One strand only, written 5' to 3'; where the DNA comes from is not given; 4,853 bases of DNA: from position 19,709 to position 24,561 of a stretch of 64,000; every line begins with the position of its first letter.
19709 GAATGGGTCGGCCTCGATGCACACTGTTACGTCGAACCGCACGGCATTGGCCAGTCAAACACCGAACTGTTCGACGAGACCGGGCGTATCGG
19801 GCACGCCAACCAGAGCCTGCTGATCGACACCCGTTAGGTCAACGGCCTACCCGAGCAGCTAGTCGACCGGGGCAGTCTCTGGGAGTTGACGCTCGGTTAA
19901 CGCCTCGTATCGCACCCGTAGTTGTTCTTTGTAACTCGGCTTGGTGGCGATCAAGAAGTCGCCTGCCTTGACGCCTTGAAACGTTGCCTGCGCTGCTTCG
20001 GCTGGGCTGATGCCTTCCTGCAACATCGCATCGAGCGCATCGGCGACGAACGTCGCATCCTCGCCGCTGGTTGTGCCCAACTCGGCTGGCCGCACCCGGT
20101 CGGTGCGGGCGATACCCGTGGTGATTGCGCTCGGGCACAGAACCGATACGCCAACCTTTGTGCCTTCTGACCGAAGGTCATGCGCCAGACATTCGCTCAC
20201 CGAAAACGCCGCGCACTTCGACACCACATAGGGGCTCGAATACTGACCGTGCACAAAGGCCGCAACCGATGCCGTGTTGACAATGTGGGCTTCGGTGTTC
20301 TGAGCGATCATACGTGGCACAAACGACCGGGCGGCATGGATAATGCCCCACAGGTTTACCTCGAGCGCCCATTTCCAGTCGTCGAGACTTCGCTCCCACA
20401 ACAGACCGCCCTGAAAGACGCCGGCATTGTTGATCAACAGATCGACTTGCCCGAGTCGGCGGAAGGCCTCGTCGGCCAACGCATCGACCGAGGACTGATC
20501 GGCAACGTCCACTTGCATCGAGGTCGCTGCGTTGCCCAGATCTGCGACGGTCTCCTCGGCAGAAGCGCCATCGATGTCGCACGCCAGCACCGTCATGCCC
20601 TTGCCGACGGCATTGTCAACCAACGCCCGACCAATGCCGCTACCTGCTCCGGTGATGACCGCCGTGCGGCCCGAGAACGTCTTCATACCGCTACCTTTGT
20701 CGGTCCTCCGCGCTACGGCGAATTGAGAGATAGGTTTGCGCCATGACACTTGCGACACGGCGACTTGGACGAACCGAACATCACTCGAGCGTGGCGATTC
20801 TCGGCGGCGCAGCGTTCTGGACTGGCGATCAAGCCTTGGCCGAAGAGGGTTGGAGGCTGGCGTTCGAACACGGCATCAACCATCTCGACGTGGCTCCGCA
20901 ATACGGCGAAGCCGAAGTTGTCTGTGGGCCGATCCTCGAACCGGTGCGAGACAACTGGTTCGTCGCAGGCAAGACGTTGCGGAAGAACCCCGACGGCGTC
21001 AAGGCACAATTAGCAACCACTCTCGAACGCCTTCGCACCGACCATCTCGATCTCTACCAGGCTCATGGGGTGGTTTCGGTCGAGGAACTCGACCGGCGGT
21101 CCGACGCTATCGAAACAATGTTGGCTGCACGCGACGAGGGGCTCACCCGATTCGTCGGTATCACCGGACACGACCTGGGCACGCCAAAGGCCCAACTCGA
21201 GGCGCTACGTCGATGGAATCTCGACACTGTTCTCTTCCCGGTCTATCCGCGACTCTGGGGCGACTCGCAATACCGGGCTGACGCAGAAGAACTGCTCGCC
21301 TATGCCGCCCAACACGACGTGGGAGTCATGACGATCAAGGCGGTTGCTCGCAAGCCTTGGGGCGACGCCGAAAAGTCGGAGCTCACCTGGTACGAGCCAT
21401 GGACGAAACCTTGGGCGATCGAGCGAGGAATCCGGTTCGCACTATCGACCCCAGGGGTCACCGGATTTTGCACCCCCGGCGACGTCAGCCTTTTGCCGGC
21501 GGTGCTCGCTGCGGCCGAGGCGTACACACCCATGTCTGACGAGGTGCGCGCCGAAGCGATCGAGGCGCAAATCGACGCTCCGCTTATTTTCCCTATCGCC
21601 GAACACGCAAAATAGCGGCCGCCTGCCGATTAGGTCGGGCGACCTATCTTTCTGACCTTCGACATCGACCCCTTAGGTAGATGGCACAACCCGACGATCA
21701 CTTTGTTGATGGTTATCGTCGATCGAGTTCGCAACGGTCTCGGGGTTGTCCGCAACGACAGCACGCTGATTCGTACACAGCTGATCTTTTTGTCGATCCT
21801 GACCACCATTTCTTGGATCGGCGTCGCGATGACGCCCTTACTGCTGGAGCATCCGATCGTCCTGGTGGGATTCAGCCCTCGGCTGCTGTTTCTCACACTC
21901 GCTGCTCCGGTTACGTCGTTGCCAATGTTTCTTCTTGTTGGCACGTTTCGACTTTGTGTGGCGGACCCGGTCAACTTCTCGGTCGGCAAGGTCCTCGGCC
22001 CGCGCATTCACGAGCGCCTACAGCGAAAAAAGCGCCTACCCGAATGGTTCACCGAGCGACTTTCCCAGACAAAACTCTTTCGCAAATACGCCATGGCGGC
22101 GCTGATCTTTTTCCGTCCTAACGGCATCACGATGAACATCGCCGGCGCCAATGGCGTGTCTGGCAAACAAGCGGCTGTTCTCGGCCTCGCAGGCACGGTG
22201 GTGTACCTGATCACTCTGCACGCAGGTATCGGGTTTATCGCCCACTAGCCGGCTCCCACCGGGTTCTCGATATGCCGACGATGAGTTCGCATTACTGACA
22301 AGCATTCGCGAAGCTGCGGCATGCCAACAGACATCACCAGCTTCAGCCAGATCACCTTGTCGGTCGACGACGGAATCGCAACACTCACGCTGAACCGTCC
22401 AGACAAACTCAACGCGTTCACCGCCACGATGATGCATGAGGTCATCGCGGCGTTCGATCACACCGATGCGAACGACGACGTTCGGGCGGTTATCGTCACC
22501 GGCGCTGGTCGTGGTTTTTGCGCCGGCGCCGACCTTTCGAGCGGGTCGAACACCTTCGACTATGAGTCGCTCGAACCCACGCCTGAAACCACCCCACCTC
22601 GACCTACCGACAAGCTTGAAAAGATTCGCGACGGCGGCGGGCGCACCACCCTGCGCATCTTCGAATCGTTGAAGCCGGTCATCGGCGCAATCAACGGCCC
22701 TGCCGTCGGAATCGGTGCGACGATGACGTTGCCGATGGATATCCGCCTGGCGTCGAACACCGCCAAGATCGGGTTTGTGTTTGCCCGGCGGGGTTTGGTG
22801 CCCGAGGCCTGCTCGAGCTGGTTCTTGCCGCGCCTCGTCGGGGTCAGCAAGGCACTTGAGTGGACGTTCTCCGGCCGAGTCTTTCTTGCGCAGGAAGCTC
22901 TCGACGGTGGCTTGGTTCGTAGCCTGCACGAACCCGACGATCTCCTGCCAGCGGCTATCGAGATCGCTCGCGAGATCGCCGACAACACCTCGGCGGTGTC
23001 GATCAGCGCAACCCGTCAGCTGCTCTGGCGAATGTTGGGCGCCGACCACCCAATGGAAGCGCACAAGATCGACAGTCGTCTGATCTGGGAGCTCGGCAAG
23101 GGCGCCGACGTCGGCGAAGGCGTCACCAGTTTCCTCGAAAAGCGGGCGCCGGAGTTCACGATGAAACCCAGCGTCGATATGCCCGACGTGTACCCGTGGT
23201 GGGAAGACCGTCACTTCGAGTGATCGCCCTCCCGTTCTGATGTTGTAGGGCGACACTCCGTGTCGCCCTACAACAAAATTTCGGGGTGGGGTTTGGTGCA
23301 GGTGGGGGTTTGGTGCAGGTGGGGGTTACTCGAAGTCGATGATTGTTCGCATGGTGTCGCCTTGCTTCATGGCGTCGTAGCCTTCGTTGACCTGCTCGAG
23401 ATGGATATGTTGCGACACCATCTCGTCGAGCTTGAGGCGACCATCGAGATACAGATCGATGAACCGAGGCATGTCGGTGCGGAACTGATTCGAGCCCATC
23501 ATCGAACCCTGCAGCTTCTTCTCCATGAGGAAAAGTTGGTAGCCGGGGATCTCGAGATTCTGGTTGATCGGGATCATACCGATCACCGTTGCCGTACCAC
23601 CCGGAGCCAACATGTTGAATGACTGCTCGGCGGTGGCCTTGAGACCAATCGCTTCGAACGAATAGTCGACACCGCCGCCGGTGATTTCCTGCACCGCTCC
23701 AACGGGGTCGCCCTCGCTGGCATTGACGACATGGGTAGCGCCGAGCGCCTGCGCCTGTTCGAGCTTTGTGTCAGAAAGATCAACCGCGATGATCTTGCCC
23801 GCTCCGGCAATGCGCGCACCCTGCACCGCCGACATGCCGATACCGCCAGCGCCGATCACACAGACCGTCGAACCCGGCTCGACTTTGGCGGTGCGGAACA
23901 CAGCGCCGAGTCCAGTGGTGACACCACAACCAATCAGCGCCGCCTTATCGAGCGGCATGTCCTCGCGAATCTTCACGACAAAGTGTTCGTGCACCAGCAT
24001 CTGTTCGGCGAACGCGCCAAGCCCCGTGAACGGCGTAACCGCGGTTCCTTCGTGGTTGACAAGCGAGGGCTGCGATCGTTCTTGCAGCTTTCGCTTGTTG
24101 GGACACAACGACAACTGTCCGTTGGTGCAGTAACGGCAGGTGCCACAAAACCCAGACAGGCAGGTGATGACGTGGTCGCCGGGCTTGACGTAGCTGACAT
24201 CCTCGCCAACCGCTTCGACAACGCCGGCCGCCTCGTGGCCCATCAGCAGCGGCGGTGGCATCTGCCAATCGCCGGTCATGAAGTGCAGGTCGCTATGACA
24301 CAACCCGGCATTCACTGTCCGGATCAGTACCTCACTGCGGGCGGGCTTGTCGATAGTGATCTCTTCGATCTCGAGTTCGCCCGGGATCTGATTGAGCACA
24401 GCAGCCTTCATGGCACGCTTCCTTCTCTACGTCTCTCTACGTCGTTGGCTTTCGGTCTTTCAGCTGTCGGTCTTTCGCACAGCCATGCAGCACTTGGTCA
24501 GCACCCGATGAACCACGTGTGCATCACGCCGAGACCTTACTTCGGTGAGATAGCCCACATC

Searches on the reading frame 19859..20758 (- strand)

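Call 74: search_protein_families(library=pfam, proteins=[window:19859-20758:-], max_evalue=0.00001)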
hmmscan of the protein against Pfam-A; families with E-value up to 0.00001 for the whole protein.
window:19859-20758:- (299 aa): 3 families
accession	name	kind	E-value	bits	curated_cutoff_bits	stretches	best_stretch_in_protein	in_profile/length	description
PF00106.31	adh_short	-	5.6e-43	147.1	26.6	1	32-219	2-189/195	short chain dehydrogenase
PF13561.12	adh_short_C2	-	6e-30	105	27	1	37-218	1-182/236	Enoyl-(Acyl carrier protein) reductase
PF08659.16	KR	-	1.1e-08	35.7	22.6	1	32-202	2-170/180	KR domain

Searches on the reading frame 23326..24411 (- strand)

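Call 10: search_protein_families(library=pfam, proteins=[window:23326-24411:-], max_evalue=0.001)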
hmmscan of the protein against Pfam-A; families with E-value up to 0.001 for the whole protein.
window:23326-24411:- (361 aa): 4 families
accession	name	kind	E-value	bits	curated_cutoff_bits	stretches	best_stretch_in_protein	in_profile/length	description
PF00107.32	ADH_zinc_N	-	4.8e-35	120.8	31.8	1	190-316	1-126/129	Zinc-binding dehydrogenase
PF08240.17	ADH_N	-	1.3e-27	96.5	23.5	1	26-149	3-103/104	Alcohol dehydrogenase GroES-like domain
PF13602.12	ADH_zinc_N_2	-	1.8e-09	39.1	27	1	223-353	1-128/134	Zinc-binding dehydrogenase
PF16912.11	Glu_dehyd_C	-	3.4e-09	36.9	34.9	1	175-360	27-211/211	Glucose dehydrogenase C-terminus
